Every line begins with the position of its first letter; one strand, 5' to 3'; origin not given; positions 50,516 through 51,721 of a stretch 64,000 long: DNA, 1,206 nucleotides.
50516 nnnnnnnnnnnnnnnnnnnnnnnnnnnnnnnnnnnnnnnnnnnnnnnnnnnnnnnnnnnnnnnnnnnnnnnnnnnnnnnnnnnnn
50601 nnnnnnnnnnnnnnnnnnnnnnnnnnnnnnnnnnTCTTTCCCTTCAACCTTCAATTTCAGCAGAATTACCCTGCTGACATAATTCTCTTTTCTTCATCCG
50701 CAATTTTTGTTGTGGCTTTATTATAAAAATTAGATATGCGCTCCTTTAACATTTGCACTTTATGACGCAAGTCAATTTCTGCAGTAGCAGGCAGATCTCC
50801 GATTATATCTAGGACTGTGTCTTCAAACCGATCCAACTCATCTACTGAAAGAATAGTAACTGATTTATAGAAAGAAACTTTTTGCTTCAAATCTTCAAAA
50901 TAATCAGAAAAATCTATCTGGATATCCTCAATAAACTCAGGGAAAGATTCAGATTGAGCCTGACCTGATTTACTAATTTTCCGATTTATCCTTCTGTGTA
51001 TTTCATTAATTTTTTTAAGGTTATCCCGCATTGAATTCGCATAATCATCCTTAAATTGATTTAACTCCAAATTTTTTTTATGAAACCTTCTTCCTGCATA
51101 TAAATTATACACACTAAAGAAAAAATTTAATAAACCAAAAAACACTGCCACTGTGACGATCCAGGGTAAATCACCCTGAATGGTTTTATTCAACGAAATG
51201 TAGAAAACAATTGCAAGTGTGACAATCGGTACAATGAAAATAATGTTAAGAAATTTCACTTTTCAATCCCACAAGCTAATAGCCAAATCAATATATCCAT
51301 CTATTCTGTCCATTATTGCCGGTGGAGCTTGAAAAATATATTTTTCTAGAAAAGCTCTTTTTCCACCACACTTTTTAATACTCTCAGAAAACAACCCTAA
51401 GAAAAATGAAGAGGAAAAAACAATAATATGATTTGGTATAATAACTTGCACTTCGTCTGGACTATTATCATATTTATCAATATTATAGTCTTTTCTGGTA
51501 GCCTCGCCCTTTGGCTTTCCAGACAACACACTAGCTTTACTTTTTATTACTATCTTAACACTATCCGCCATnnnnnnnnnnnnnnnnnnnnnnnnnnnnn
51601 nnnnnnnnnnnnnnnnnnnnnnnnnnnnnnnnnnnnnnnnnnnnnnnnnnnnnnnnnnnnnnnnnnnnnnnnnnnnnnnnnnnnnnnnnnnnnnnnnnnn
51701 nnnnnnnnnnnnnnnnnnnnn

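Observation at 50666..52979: Three-gene operon of GHKL ATPase, STAS-like protein and 2-TM protein: candidate undescribed conflict or defence module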

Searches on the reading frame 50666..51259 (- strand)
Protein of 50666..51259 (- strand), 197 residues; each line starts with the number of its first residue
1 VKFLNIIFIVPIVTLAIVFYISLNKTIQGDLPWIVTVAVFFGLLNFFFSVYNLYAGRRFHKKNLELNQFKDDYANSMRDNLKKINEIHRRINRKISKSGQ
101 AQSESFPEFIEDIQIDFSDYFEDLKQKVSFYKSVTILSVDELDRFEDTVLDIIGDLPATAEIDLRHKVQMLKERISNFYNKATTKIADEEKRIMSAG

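Call 3: search_protein_families(library=pfam, proteins=[window:50666-51259:-], max_evalue=1)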
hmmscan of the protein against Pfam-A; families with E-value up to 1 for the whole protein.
window:50666-51259:- (197 aa): 10 families
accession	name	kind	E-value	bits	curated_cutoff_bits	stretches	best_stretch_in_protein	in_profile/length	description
PF03461.20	TRCF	-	0.0057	17.4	25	1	118-161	9-53/95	TRCF domain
PF07672.19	MFS_Mycoplasma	-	0.015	15.2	24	1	12-85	47-121/297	Mycoplasma MFS transporter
PF08395.17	7tm_7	-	0.031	14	26.6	1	6-89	127-223/370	7tm Chemosensory receptor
PF03269.20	DUF268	-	0.062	13.6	25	1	103-162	37-96/176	Caenorhabditis protein of unknown function, DUF268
PF23598.1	LRR_14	-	0.074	12.2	40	1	79-168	164-248/353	Leucine-rich repeat region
PF16000.10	CARMIL_C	-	0.095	12.8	25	1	68-169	118-209/299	CARMIL C-terminus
PF15665.10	FAM184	-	0.13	12.4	32.7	0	159-190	46-77/211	Family with sequence similarity 184, A and B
PF25792.1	BREX_BrxC_helical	-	0.19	12.5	27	1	58-133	32-104/123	BREX ATP-binding protein BrxC alpha helical domain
PF12732.12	YtxH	-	0.2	12.6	37.5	0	93-128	28-59/71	YtxH-like protein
PF22939.2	GPIID_WHD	-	0.22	12.4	27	0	139-180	41-79/90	GPI inositol-deacylase, winged helix domain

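Call 4: search_protein_families(library=padloc, proteins=[window:50666-51259:-], max_evalue=1)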
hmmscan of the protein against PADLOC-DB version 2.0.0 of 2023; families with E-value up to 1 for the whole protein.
window:50666-51259:- (197 aa): 0 families

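Call 5: search_protein_families(library=ncbifam, proteins=[window:50666-51259:-], max_evalue=1)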
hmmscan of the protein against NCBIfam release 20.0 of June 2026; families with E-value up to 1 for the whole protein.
window:50666-51259:- (197 aa): 3 families
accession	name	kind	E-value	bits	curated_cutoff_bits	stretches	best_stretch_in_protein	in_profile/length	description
TIGR04370.1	glyco_rpt_poly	subfamily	0.0058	15.7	40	1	2-83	7-89/396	oligosaccharide repeat unit polymerase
TIGR00870.1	trp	subfamily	0.068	11.2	498.75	1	3-63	483-545/747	transient-receptor-potential calcium channel protein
TIGR04402.2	mob_CxxC_CxxC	subfamily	0.79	9.9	70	1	8-98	37-127/180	mobilome CxxCx(11)CxxC protein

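Call 69: search_protein_families(library=pfam, alignment_id=A5, max_evalue=0.1)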
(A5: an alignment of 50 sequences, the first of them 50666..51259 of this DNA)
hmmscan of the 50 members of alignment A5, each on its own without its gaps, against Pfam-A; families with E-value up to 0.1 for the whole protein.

A. member 1, window:50666-51259:- (197 aa): 6 families
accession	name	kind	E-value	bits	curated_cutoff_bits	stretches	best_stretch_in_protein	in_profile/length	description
PF03461.20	TRCF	-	0.0057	17.4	25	1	118-161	9-53/95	TRCF domain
PF07672.19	MFS_Mycoplasma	-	0.015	15.2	24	1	12-85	47-121/297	Mycoplasma MFS transporter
PF08395.17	7tm_7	-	0.031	14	26.6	1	6-89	127-223/370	7tm Chemosensory receptor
PF03269.20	DUF268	-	0.062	13.6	25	0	103-162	37-96/176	Caenorhabditis protein of unknown function, DUF268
PF23598.1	LRR_14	-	0.074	12.2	40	1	79-168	164-248/353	Leucine-rich repeat region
PF16000.10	CARMIL_C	-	0.095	12.8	25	0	68-169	118-209/299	CARMIL C-terminus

B. families by the number of members that match (of 50 scanned): 52 families (the first 25 are shown)
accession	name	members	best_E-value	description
PF09230.16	DFF40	1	0.00027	DNA fragmentation factor 40 kDa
PF05010.19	TACC_C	1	0.0027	Transforming acidic coiled-coil-containing protein (TACC), C-terminal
PF11254.13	DUF3053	1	0.0042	Protein of unknown function (DUF3053)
PF03461.20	TRCF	1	0.0057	TRCF domain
PF24615.2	Spectrin_Anc-1_2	1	0.0068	Nuclear anchorage protein 1, spectrin repeat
PF13359.12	DDE_Tnp_4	1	0.0074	DDE superfamily endonuclease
PF02255.21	PTS_IIA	1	0.0096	PTS system, Lactose/Cellobiose specific IIA subunit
PF23264.1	DUF7073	1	0.01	Domain of unknown function (DUF7073)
PF08824.15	Serine_rich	1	0.011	Serine rich protein interaction domain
PF03682.18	UPF0158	1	0.012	Uncharacterised protein family (UPF0158)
PF18383.6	IFT81_CH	1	0.013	Intraflagellar transport 81 calponin homology domain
PF07672.19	MFS_Mycoplasma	1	0.015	Mycoplasma MFS transporter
PF08614.16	ATG16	1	0.015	Autophagy protein 16 (ATG16)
PF04513.17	Baculo_PEP_C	1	0.016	Baculovirus polyhedron envelope protein, PEP, C terminus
PF04919.18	DUF655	1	0.017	Protein of unknown function (DUF655)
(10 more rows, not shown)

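Call 70: search_protein_families(library=padloc, alignment_id=A5, max_evalue=0.1)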
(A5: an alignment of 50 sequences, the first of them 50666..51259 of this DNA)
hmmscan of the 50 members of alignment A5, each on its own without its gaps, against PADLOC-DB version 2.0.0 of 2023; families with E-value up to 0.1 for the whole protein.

A. member 1, window:50666-51259:- (197 aa): 0 families

B. families by the number of members that match (of 50 scanned): 11 families
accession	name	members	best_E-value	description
PDLC04406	PDC-M09A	2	0.0084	-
PDLC01694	typeIV_Cas11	1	0.00043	Cas11_0_IV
PDLC01032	Csx1/Csm6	1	0.00064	CARF+HEPN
PDLC00781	Cyclase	1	0.00079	oligonucleotide-cyclase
PDLC00446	JetA1|JetA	1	0.0029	DUF3375 domain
PDLC03914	NsnC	1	0.0039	-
PDLC01179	Csn2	1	0.0047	Csn2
PDLC04413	PDC-M10A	1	0.008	-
PDLC04381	PDC-M05B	1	0.014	-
PDLC04633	PDC-M40C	1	0.045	-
PDLC03149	Specificity_I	1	0.068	Type I specificity subunit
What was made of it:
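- On Any system in PADLOC-DB v2.0.0: There are no hits for genes 1-3 (call 4) and no recurrent hit among 50 gene-3 orthologues (call 70).
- No protein of the triad matches any PADLOC model (calls 4, 70).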

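Call 71: search_solved_structures(query=A5, max_evalue=10)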
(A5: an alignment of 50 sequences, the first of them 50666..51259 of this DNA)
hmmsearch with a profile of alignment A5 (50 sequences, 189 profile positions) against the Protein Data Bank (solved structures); distinct sequences matched with E-value up to 10: 144 (the best 60 are shown).
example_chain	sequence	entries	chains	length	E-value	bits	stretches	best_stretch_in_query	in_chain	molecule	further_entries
5cj1_A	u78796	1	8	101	2.3e-05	27.6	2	82-125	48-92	Gp7-MYH7-(1526-1571) chimera protein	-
5cwb_A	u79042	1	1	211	0.00023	24.4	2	63-167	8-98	Designed helical repeat protein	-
4tql_A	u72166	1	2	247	0.00024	24.3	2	103-183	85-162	Three helix bundle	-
4xa3_A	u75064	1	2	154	0.00093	22.4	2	132-170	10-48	Gp7-MYH7(1361-1425)-Eb1 chimera protein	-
6pfp_A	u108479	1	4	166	0.001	22.2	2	132-174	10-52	Myosin-7 fused to GP7 and EB1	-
6pf2_A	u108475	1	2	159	0.0069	19.5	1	132-170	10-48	Myosin, heavy polypeptide 7, cardiac muscle, beta variant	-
4xa6_A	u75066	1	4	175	0.0089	19.2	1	132-170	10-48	Gp7-MYH7(1777-1855)-EB1 chimera protein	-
5wjb_A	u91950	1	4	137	0.0089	19.2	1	132-170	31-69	Capsid assembly scaffolding protein,Myosin-7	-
3uit_A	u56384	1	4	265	0.011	18.9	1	32-75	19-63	InaD-like protein, MAGUK p55 subfamily member 5, Protein lin-7 homolog B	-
6kos_A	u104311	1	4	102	0.011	18.8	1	51-119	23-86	SUWA (Super WA20)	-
5wme_A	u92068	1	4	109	0.015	18.4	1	132-170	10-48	Capsid assembly scaffolding protein,Myosin-7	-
1io1_A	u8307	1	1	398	0.023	17.8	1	60-106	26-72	PHASE 1 FLAGELLIN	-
1s94_A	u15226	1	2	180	0.026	17.7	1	123-184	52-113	s-syntaxin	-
4xa1_A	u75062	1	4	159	0.039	17.1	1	132-170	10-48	Gp7-MYH7(1173-1238)-EB1 chimera protein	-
5tgw_A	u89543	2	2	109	0.048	16.8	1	65-151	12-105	PS1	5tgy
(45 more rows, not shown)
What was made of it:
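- The function of gene 3 is entirely unknown (calls 69-71).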

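Call 75: list_cluster_members(proteins=[P0001, P0116, window:50666-51259:-])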
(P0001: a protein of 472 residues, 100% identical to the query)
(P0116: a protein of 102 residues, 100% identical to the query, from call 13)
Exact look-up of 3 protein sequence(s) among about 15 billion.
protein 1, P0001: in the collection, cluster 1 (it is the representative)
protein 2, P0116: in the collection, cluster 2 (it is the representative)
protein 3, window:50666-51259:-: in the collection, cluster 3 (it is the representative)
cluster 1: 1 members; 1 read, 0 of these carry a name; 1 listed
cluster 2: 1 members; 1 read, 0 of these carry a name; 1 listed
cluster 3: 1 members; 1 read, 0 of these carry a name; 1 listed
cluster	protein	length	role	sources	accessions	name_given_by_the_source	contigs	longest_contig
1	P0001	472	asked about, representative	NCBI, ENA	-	-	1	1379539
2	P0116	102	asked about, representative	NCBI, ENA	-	-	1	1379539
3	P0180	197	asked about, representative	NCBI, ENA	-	-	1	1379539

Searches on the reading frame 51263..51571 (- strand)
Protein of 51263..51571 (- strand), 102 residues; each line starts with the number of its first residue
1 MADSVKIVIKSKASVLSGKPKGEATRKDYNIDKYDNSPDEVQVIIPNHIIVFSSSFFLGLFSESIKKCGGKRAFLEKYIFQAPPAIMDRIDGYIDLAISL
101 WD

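Call 3: search_protein_families(library=pfam, proteins=[window:51263-51571:-], max_evalue=1)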
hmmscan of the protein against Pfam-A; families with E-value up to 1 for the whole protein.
window:51263-51571:- (102 aa): 0 families

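Call 4: search_protein_families(library=padloc, proteins=[window:51263-51571:-], max_evalue=1)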
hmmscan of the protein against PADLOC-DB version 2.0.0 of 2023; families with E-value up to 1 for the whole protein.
window:51263-51571:- (102 aa): 0 families

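Call 5: search_protein_families(library=ncbifam, proteins=[window:51263-51571:-], max_evalue=1)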
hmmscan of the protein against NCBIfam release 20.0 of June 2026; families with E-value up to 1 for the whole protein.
window:51263-51571:- (102 aa): 0 families

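Call 13: find_homologous_proteins(query=window:51263-51571:-)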
Query window:51263-51571:- (102 aa): 1 proteins with E <= 0.001 among 4 candidates.
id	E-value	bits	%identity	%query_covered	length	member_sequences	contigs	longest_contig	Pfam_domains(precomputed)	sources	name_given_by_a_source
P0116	2.6e-60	218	100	100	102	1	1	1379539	-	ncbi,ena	-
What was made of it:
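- Tried and rejected: It found only itself (call 13).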

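Call 26: search_protein_families(library=pfam, alignment_id=A3, max_evalue=1)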
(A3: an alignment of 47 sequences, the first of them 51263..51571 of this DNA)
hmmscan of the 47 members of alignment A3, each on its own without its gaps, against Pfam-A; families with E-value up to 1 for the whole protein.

A. member 1, window:51263-51571:- (102 aa): 0 families

B. families by the number of members that match (of 47 scanned): 8 families
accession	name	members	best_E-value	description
PF14213.11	DUF4325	10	0.00044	STAS-like domain of unknown function (DUF4325)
PF21542.2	TetR_C_42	1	0.015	Tetracyclin repressor-like, C-terminal domain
PF24697.1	DUF7661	1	0.02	Domain of unknown function (DUF7661)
PF04300.19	FBA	1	0.041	F-box associated region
PF05517.18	p25-alpha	1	0.17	p25-alpha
PF15598.11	Imm61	1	0.17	Immunity protein 61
PF14148.11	YhdB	1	0.19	YhdB-like protein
PF20255.3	DUF6606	1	0.22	Family of unknown function (DUF6606)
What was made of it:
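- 51263..51571 (-): Gene 2 (S), 102 aa: small STAS-like (divergent DUF4325) protein, the predicted kinase substrate. Ten of 47 orthologues weakly hit PF14213, best E 4.4e-4 (call 26).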

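Call 27: search_solved_structures(query=A3, max_evalue=10, show_alignments=3)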
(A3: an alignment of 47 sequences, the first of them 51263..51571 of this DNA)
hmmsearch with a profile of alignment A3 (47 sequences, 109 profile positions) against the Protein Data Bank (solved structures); distinct sequences matched with E-value up to 10: 0.

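Call 28: find_homologous_proteins(query=A3)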
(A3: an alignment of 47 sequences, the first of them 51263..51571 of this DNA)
Query A3 (47 sequences) (102 aa, profile of the alignment): 64 proteins with E <= 0.001 among 804 candidates.
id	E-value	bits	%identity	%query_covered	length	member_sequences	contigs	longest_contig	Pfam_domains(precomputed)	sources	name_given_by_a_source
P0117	6.1e-28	115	30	80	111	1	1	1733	-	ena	-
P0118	1.6e-27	113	29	89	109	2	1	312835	-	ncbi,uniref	ncbi:MAG: hypothetical protein ACTS1Z_14635 [Parasphingopyxis sp.]|uniref:hypothetical protein n=1 T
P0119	5.7e-27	111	-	-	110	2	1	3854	-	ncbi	-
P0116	9.2e-27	111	100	100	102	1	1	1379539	-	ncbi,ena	-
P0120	1.2e-26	110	27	81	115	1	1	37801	-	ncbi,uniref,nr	ncbi:hypothetical protein [Acidimangrovimonas sediminis]|uniref:hypothetical protein n=1 Tax=Acidima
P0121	3.4e-26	109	-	-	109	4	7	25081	-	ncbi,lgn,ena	-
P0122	4.1e-26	109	23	78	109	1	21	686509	-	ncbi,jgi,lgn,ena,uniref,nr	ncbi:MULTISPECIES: hypothetical protein [Marivita]|uniref:DUF4325 domain-containing protein n=1 Tax=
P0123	4.6e-26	108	-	-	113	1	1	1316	-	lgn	-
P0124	8.8e-26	108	28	78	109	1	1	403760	-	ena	-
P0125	1.3e-25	107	-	-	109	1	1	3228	-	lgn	-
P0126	1.5e-25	107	38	84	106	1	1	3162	-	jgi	jgi:hypothetical protein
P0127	1.7e-25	107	-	-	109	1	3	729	-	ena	-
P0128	1.8e-25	107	-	-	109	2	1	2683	-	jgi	jgi:hypothetical protein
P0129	2.5e-25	106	25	64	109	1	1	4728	-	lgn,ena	-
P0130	3.6e-25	106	30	78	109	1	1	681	-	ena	-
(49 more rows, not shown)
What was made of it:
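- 51263..51571 (-): UniRef names some orthologues DUF4325 (call 28).
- On Pfam PF14213 (DUF4325, STAS-like): UniRef nevertheless labels several orthologues DUF4325 (call 28).
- Tried and rejected: An alignment-based search was needed (call 28).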

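Call 35: predict_structure(alignment_id=A4)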
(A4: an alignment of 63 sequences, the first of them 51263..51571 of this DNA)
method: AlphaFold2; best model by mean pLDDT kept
length: 102 residues; sequences in the alignment: 63
mean_pLDDT: 95.4   pTM: 0.87
mean pLDDT of the five models: 95.4, 94.9, 94.9, 94.4, 94.3
residues with pLDDT >= 90: 95; 70-90: 5; 50-70: 2; < 50: 0
segments of 3 or more residues with pLDDT < 50: none
pLDDT, mean of each block of 10 residues (from residue 1): 86 97 97 94 98 98 96 97 98 97 79
secondary structure, 60 per line:
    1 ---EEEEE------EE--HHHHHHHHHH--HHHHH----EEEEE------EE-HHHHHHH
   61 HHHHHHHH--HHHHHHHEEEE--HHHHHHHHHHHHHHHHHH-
elements in order: E4-8 H19-28 H31-35 E40-44 H54-68 H71-77 E78-81 H84-101
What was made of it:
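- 51263..51571 (-): AF2 model has pLDDT 95.4 with b-b-a-b-a-b-a topology (call 35).
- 51407..51409 (-): Codon of Ser55, the predicted phospho-acceptor at the N-terminus of helix 2. The neighbouring S/T53 is the alternative. Helix 54-68 starts here (call 35).
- STAS topology with a helix starting at S54/S55 (call 35). A STAS-like partner is encoded next to it (calls 26, 35).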

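Call 41: fold_search(model_id=the predicted structure, library=pdb)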
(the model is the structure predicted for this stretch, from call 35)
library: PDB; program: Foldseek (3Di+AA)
matches with E <= 10: 652; with E <= 0.001: 0
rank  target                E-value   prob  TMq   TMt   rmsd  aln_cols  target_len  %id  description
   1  9m9p                  4.1e-01  0.14  0.28  0.07   7.4        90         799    9  Glycogen phosphorylase dimer from E. coli (released 2026-02-18)
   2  9bji_E                5.0e-01  0.28  0.43  0.12   7.1       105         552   11  Cryo-EM structure of apo NVL (released 2026-01-21)
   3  8qye_MOLA             5.0e-01  0.25  0.33  0.17   5.3        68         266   12  Catalytic core of endo-alpha-N-acetylgalactosaminidase from Bifidobacterium longum (EngBF) concieved by deep networ (released 2024-03-06)
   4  2kln_MODEL_1_A        5.3e-01  0.21  0.40  0.35   8.8       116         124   13  Solution Structure of STAS domain of RV1739c from M. tuberculosis (released 2010-12-15)
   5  8sw9_D                5.6e-01  0.30  0.46  0.12   7.1        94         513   17  Plasmodium falciparum M17 (A460S) mutant (released 2024-04-24)
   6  4ejs_A                6.0e-01  0.20  0.35  0.20   5.6        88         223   15  Structure of yeast elongator subcomplex Elp456 (released 2012-05-02)
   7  4yds                  6.0e-01  0.15  0.33  0.20   6.9        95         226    8  FlaH from Sulfolobus acidocaldarius with ATP and Mg-Ion (released 2015-11-11)
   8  8u7t_A                8.2e-01  0.14  0.34  0.10   6.8        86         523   15  Substrate-bound Cdc48, Class 1 (released 2024-11-06)
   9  8at6_D                8.8e-01  0.18  0.36  0.16   5.7        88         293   15  Cryo-EM structure of yeast Elp456 subcomplex (released 2022-12-07)
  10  7w3i_B                8.8e-01  0.18  0.39  0.14   5.9       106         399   11  Structure of USP14-bound human 26S proteasome in substrate-inhibited state SB_USP14 (released 2022-05-18)
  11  4r6t_F                9.3e-01  0.28  0.47  0.12   7.1        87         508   13  Structure of the m17 leucyl aminopeptidase from malaria complexed with a hydroxamic acid-based inhibitor (released 2014-10-29)
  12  2a1f_E                9.3e-01  0.11  0.34  0.19   8.3       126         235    9  Crystal Structure of Uridylate kinase (released 2005-06-28)
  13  9ukr_D                9.3e-01  0.11  0.29  0.07   7.1        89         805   10  Crystal structure of glycogen phosphorylase from E. coli in complex with AMP (released 2026-02-18)
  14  2bnd_A                9.3e-01  0.09  0.28  0.15  12.6        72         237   14  The structure of E. coli UMP kinase in complex with UDP (released 2005-04-27)
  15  8sw9_L                1.0e+00  0.23  0.45  0.12   7.1        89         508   11  Plasmodium falciparum M17 (A460S) mutant (released 2024-04-24)
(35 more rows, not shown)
